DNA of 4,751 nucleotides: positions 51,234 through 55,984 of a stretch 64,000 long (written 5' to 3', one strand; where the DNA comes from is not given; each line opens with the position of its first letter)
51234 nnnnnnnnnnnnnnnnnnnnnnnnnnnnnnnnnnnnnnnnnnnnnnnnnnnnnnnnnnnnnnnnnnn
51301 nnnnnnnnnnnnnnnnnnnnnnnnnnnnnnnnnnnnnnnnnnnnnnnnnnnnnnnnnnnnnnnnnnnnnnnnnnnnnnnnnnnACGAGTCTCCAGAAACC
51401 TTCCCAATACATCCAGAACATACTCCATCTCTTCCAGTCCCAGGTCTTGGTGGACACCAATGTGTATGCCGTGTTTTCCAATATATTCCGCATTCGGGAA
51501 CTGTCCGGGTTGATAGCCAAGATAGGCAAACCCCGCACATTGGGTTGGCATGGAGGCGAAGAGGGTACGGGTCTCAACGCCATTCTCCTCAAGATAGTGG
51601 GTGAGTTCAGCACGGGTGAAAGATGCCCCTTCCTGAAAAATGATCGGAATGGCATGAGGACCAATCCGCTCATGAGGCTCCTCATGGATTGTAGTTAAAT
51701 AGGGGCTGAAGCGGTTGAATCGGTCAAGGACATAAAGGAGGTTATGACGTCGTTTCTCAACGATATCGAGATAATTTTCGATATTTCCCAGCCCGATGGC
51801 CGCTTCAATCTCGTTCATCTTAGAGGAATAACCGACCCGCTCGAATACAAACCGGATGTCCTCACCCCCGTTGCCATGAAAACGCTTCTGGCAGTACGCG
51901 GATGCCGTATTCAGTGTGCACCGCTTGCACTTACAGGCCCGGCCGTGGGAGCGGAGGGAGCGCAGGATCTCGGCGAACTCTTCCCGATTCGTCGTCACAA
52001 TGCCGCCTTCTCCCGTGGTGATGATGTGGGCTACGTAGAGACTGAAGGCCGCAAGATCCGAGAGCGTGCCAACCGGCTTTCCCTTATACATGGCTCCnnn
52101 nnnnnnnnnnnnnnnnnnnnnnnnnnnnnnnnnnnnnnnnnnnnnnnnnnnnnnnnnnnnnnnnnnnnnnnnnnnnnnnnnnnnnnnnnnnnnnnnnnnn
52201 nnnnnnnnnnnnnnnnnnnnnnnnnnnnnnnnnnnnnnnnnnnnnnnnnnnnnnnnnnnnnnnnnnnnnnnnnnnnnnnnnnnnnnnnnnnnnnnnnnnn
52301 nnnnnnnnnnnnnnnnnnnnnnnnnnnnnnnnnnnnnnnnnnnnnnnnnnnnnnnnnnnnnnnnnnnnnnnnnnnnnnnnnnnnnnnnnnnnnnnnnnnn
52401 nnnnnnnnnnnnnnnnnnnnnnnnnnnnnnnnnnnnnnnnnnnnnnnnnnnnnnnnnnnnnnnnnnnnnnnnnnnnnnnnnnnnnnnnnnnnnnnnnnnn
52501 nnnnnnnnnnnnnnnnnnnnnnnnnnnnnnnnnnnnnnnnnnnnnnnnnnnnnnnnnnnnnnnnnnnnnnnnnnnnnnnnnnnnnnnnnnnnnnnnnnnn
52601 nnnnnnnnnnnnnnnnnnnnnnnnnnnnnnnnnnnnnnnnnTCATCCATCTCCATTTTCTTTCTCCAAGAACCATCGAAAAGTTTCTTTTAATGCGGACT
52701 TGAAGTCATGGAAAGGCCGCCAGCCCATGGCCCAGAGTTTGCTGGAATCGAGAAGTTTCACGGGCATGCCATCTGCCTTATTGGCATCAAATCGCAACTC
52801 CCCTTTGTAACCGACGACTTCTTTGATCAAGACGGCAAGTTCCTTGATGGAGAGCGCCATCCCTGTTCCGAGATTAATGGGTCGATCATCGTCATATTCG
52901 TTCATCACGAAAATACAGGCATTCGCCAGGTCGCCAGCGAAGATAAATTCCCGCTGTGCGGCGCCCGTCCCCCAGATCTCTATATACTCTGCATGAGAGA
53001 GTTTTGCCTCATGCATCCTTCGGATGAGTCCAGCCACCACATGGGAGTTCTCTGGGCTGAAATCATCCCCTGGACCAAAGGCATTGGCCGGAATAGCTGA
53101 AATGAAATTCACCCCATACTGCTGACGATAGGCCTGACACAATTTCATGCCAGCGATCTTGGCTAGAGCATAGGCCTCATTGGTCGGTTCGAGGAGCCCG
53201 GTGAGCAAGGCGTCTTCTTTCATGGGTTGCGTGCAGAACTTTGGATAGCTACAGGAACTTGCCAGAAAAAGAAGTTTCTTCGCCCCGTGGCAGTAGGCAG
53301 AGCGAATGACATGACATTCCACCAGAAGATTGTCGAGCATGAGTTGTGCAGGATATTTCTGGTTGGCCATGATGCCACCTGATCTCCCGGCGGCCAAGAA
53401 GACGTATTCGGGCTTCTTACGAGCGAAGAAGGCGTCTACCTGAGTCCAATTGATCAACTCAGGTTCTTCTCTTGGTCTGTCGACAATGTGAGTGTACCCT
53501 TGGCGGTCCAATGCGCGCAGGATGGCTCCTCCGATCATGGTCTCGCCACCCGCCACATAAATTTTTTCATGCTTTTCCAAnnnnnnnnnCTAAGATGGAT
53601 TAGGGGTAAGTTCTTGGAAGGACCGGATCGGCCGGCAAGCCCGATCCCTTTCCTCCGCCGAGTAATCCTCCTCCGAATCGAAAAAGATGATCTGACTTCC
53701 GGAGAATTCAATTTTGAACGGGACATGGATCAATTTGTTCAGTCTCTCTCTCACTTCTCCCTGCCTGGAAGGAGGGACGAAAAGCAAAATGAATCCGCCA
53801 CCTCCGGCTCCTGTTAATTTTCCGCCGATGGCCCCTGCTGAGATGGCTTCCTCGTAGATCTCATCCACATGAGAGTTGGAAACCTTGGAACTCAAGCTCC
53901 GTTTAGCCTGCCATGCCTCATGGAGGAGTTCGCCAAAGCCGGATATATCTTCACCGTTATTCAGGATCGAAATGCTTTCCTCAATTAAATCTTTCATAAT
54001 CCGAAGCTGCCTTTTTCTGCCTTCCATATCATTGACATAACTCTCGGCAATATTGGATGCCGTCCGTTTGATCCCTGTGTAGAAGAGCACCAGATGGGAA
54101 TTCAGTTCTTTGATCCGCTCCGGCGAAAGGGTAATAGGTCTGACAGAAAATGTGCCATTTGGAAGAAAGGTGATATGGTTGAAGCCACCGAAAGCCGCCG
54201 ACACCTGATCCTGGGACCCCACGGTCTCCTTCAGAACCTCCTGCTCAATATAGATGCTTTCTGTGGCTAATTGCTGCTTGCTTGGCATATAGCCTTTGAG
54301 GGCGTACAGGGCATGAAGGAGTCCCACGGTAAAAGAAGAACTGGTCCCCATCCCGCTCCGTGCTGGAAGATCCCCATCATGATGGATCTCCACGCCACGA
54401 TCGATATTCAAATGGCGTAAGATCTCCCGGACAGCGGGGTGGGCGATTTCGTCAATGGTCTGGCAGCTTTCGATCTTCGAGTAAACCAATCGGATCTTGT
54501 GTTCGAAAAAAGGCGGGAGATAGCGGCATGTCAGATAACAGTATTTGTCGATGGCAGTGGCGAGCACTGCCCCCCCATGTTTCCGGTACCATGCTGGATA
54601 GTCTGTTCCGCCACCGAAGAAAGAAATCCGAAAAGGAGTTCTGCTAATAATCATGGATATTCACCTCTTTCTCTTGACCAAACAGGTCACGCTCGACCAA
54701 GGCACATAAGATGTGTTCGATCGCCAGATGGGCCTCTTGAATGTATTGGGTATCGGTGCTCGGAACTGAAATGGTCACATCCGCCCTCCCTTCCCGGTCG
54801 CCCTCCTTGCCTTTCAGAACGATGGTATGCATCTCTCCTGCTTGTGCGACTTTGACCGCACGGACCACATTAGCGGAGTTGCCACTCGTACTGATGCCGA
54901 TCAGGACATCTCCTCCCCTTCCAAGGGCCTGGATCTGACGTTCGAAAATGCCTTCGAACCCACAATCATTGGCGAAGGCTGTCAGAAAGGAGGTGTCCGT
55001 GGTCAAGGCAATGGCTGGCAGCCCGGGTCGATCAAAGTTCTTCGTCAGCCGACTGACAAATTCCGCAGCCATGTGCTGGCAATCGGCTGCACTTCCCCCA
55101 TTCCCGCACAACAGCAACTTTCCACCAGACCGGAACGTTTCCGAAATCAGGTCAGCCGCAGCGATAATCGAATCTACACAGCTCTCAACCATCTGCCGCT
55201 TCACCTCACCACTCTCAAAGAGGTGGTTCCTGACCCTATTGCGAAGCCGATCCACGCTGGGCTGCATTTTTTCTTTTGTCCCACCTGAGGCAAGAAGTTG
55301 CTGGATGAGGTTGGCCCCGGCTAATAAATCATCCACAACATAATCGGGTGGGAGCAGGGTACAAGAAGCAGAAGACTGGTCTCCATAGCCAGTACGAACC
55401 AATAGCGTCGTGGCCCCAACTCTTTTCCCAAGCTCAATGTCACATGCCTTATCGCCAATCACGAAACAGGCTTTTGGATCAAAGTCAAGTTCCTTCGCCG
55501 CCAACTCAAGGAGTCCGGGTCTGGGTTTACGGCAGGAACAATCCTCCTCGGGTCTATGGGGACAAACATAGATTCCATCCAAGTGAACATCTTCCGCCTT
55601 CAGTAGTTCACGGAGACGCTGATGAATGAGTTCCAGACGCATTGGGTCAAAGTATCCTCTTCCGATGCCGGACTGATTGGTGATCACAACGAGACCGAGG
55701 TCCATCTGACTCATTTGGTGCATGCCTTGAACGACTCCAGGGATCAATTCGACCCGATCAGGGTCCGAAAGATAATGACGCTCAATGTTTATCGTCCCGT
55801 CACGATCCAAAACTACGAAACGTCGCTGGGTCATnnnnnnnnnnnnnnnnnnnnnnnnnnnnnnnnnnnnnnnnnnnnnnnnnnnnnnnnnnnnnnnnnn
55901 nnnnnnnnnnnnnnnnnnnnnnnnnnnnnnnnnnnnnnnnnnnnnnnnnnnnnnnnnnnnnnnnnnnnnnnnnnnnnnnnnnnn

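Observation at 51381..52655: Apparent aminotransferase is probably a C3 dehydratase with a possible Fe-S motif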

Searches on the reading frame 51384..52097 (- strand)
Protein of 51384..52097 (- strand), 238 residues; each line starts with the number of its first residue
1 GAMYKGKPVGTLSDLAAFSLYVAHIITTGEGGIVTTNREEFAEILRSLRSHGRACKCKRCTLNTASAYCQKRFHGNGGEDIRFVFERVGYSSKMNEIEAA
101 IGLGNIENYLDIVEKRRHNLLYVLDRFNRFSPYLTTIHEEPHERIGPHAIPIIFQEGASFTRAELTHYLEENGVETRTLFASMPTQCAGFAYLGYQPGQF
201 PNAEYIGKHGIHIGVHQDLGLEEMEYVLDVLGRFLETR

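Call 8: search_solved_structures(query=window:51384-52097:-, max_evalue=0.00001, show_alignments=5)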
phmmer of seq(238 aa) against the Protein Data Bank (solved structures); distinct sequences matched with E-value up to 0.00001: 31.
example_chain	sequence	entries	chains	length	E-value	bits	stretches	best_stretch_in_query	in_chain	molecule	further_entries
3bcx_A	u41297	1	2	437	5.3e-29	104.5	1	1-233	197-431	CDP-6-deoxy-L-threo-D-glycero-4-hexulose-3-dehydrase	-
3bb8_A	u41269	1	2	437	9.4e-28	100.4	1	1-233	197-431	CDP-4-keto-6-deoxy-D-glucose-3-dehydrase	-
2gms_A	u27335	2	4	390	4.2e-18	68.8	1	1-231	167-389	Putative pyridoxamine 5-phosphate-dependent dehydrase, Wbdk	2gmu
3b8x_A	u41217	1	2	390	3.5e-17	65.8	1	1-231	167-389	Pyridoxamine 5-phosphate-dependent dehydrase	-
2r0t_A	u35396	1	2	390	5.7e-17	65.1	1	1-231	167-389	Pyridoxamine 5-phosphate-dependent dehydrase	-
3bn1_A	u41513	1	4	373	1.2e-16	64.1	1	1-52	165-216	Perosamine synthetase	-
3gr9_A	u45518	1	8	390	1.2e-16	64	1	1-231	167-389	ColD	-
3dr7_A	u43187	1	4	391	1.4e-16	63.8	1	1-52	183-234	Putative perosamine synthetase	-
3dr4_A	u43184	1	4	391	1.9e-16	63.4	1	1-52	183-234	Putative perosamine synthetase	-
3frk_A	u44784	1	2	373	1.8e-13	53.7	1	1-56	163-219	QdtB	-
9wvy_A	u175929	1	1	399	2.1e-13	53.4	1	5-187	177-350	Putative NDP-4-keto-6-deoxyglucose-3-dehydratase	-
2fn6_A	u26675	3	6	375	9.9e-13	51.2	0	86-224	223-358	AMINOTRANSFERASE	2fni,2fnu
3uwc_A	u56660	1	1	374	1.3e-12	50.9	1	87-234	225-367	Nucleotide-sugar aminotransferase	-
7b0m_AAA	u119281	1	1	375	1.8e-12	50.4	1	1-231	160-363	Sugar aminotransferase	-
7b0d_A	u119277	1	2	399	4.6e-12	49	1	1-56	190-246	Glutamine--scyllo-inositol transaminase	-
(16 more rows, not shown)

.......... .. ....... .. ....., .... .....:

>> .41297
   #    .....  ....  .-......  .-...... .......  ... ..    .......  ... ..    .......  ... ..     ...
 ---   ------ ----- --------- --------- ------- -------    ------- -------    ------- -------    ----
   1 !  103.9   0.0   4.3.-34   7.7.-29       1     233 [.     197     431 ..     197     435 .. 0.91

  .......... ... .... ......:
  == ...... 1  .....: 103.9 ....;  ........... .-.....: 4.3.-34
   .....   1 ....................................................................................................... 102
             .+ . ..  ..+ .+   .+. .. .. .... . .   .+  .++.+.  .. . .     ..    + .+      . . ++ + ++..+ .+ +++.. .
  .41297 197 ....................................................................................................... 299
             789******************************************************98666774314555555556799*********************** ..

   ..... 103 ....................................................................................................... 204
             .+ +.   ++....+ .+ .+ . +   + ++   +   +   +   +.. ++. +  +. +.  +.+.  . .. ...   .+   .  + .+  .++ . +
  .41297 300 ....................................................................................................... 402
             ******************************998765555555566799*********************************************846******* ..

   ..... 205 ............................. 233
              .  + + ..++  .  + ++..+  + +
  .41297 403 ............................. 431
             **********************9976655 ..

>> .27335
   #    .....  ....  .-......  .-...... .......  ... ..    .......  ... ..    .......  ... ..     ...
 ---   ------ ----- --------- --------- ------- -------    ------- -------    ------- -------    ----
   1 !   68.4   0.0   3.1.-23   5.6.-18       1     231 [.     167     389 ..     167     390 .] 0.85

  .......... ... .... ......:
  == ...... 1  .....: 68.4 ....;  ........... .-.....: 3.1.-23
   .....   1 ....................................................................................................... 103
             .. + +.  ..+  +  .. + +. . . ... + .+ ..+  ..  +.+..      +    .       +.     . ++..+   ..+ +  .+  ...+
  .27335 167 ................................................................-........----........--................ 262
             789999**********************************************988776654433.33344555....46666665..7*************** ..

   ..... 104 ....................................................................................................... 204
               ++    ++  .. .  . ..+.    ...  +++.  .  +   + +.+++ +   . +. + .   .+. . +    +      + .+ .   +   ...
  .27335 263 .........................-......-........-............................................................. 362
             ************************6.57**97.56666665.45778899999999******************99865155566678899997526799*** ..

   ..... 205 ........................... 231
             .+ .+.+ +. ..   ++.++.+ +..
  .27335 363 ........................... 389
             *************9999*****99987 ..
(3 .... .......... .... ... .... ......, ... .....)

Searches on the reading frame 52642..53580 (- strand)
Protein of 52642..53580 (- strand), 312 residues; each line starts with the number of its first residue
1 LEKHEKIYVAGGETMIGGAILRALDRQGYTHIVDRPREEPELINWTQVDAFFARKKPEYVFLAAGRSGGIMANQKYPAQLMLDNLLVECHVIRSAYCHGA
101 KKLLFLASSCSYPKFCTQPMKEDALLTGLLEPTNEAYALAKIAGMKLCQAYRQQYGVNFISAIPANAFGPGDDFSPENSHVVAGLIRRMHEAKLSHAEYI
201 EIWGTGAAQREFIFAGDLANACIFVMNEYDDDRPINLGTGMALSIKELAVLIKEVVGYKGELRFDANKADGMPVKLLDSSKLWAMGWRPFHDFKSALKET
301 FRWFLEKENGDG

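Call 7: search_protein_families(library=pfam, proteins=[window:52642-53580:-], max_evalue=0.001)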
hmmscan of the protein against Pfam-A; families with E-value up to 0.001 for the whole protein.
window:52642-53580:- (312 aa): 2 families
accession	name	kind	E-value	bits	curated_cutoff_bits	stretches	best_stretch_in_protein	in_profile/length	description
PF01370.27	Epimerase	-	3e-50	171.3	20.9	1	7-238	1-240/240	NAD dependent epimerase/dehydratase family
PF16363.11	GDP_Man_Dehyd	-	2.2e-11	44.2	27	1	48-258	67-268/332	GDP-mannose 4,6 dehydratase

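Call 24: search_protein_families(library=ncbifam, proteins=[window:52642-53580:-], max_evalue=0.00001)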
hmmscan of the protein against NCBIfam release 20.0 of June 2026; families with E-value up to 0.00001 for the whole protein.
window:52642-53580:- (312 aa): 6 families
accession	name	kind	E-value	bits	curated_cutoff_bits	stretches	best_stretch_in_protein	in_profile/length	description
NF047922.1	GDPFucSynFcl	equivalog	1.1e-122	409.3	500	1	4-308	2-305/308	GDP-L-fucose synthase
TIGR01181.1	dTDP_gluc_dehyt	equivalog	3.9e-16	59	365.1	1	131-308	146-315/321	dTDP-glucose 4,6-dehydratase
TIGR01179.1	galE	equivalog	3e-14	52.6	262.3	1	41-308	55-329/332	UDP-glucose 4-epimerase GalE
TIGR02197.1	heptose_epim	equivalog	1.2e-07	31.2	274.6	1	8-260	2-264/316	ADP-glyceromanno-heptose 6-epimerase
TIGR04180.1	EDH_00030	hypoth_equivalog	4.7e-07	29.2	475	1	84-268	97-268/297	NAD-dependent 4,6-dehydratase LegB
NF007490.0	PRK10084.1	subfamily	1.6e-06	27.3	649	0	135-308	165-338/361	dTDP-glucose 4,6-dehydratase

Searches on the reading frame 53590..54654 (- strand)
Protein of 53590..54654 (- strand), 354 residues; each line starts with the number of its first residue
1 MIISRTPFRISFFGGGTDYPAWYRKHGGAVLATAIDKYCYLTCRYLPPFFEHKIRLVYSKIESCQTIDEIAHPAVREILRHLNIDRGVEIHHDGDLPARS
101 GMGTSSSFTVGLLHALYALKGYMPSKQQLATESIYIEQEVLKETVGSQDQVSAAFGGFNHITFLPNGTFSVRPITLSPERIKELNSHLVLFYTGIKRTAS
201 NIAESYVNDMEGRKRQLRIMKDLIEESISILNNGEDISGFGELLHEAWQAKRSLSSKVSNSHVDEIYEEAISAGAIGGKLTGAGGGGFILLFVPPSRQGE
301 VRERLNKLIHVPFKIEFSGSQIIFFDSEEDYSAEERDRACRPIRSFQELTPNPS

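Call 7: search_protein_families(library=pfam, proteins=[window:53590-54654:-], max_evalue=0.001)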
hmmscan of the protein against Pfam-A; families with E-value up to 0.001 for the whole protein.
window:53590-54654:- (354 aa): 2 families
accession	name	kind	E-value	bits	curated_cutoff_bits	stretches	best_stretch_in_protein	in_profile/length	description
PF08544.19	GHMP_kinases_C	-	4.1e-13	50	21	1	235-307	8-81/85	GHMP kinases C terminal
PF00288.32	GHMP_kinases_N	-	4.4e-13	49.7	22.3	1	74-157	6-87/87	GHMP kinases N terminal domain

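Call 24: search_protein_families(library=ncbifam, proteins=[window:53590-54654:-], max_evalue=0.00001)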
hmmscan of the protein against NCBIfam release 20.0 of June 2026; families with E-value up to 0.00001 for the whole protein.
window:53590-54654:- (354 aa): 11 families
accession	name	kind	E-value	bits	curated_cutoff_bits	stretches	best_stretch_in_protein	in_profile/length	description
NF049969.1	GlMnHpPKinHddA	equivalog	2.2e-44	152.3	600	1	2-307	3-318/338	D-glycero-D-manno-heptose 7-phosphate kinase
NF009948.0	PRK13412.1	equivalog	2.3e-29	101.7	721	1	85-292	724-934/974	bifunctional fucokinase/fucose-1-phosphate guanylyltransferase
TIGR00549.1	mevalon_kin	equivalog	1.4e-20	74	163.05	1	26-290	15-274/276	mevalonate kinase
NF003006.0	PRK03817.1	equivalog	5.7e-19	68.3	443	2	3-220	3-212/352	galactokinase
NF003036.0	PRK03926.1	equivalog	6.4e-14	51.7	403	1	52-306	42-280/302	mevalonate kinase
TIGR00131.1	gal_kin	equivalog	7.3e-13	48.2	226.65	0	227-305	285-362/388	galactokinase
NF001816.0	PRK00555.1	equivalog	3.2e-10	39.5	509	1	224-308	257-339/363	galactokinase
NF003705.0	PRK05322.1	equivalog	1.1e-08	34.2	385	0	81-177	106-204/388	galactokinase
NF003472.0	PRK05101.1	equivalog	2.9e-07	29.7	499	0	75-176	100-201/382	galactokinase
NF002288.1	PRK01212.1-4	equivalog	1.1e-06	27.9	194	0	70-159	59-147/303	homoserine kinase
TIGR00191.1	thrB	equivalog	7.1e-06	25.1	168.25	0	68-160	60-146/304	homoserine kinase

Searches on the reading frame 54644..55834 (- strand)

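Call 7: search_protein_families(library=pfam, proteins=[window:54644-55834:-], max_evalue=0.001)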
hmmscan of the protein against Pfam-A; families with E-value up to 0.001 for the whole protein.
window:54644-55834:- (396 aa): 6 families
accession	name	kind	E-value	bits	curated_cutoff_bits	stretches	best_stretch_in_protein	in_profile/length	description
PF13580.11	SIS_2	-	5.2e-26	91.7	27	1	210-341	8-137/138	SIS domain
PF13242.12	Hydrolase_like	-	6.3e-17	61.7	22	1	101-171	2-73/75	HAD-hyrolase-like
PF13419.12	HAD_2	-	6e-09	36.7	23.8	1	97-146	129-178/178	Haloacid dehalogenase-like hydrolase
PF08645.17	PNK3P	-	5.1e-07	30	22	1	32-132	32-129/161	Polynucleotide kinase 3 phosphatase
PF00702.32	Hydrolase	-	9e-07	29.9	26.4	1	20-140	89-191/191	haloacid dehalogenase-like hydrolase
PF01380.27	SIS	-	0.00055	20.2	25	0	304-349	50-95/131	SIS domain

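Call 24: search_protein_families(library=ncbifam, proteins=[window:54644-55834:-], max_evalue=0.00001)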
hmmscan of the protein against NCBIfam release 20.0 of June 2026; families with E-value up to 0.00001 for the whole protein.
window:54644-55834:- (396 aa): 20 families
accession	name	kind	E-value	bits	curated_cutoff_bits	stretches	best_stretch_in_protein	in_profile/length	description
NF010546.0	PRK13936.1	equivalog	1.1e-61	208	276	1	197-388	3-196/197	phosphoheptose isomerase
TIGR00441.1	gmhA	equivalog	1.7e-55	187.3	209.45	1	227-381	1-154/154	D-sedoheptulose 7-phosphate isomerase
NF006506.0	PRK08942.1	equivalog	3.6e-52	176.5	178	1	4-178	3-178/182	D-glycero-beta-D-manno-heptose 1,7-bisphosphate 7-phosphatase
NF001628.0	PRK00414.1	equivalog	1.5e-47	161.8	265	1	200-384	5-190/192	D-sedoheptulose 7-phosphate isomerase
NF008138.0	PRK10886.1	equivalog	7.5e-40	136.7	352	1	198-387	2-193/196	DnaA initiator-associating protein DiaA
TIGR00213.1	GmhB_yaeD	subfamily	7.3e-39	133.2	149.6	1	7-150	4-154/176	D-glycero-beta-D-manno-heptose 1,7-bisphosphate 7-phosphatase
TIGR01656.1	Histidinol-ppas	subfamily_domain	1.8e-38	131.8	84.15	1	7-144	3-144/149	histidinol-phosphate phosphatase domain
NF010547.0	PRK13938.1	equivalog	8.3e-37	126.7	320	1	222-386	30-193/196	D-sedoheptulose 7-phosphate isomerase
TIGR01662.1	HAD-SF-IIIA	subfamily_domain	7.6e-36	123.3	44.6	1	5-148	1-140/141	HAD-IIIA family hydrolase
NF005264.0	PRK06769.1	equivalog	5.4e-28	98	217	1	2-176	2-170/175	HAD-IIIA family hydrolase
NF050049.1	HBPPhtaseGmhB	domain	7.8e-27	94.2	250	1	4-146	3-143/171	D-glycero-alpha-D-manno-heptose-1,7-bisphosphate 7-phosphatase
NF003937.0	PRK05446.1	equivalog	8.7e-27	94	443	1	3-147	2-149/355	bifunctional histidinol-phosphatase/imidazoleglycerol-phosphate dehydratase HisB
TIGR01261.1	hisB_Nterm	equivalog_domain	1.1e-23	83.5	140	1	6-144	3-144/161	histidinol-phosphatase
NF009695.0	PRK13222.1-2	equivalog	3e-09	36.7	225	1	101-177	148-222/226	phosphoglycolate phosphatase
NF009696.0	PRK13222.1-3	equivalog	4.1e-08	33.2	359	1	88-169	132-208/223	N-acetylmuramic acid 6-phosphate phosphatase MupP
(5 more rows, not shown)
